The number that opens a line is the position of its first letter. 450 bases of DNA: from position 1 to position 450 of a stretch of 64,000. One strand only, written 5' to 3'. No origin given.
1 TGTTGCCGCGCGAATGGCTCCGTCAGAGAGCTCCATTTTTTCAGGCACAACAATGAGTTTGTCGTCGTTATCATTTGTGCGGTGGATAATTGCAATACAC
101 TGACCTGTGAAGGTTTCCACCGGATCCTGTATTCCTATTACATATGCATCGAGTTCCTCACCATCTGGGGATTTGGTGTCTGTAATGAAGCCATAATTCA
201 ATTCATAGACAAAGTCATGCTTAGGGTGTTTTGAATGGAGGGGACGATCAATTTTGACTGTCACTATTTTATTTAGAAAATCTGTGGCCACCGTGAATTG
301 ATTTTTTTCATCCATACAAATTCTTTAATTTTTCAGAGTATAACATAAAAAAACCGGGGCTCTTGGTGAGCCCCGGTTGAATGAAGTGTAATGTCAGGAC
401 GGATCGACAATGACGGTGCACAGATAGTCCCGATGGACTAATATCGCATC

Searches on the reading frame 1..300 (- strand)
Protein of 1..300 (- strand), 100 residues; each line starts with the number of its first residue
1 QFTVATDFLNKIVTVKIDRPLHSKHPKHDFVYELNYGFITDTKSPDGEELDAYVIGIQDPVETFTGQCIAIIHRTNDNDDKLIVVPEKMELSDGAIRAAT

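Call 3: search_protein_families(library=pfam, proteins=[window:1-300:-], max_evalue=1)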
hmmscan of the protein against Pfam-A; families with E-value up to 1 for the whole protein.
window:1-300:- (100 aa): 3 families
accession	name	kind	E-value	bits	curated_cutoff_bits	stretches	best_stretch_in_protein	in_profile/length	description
PF00719.24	Pyrophosphatase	-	1.5e-08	35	23.5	1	28-90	30-96/153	Inorganic pyrophosphatase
PF18823.6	InPase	-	0.039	14.2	26.8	1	34-55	47-68/135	Inorganic Pyrophosphatase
PF00661.27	Matrix_Paramyxo_N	-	0.16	12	27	1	13-78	30-94/175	Paramyxoviridae matrix protein N-terminal domain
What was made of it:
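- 1..312 (-): Inorganic pyrophosphatase gene, cut by the window edge. It is the conserved downstream neighbour that anchors the synteny. PF00719 (call 3).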
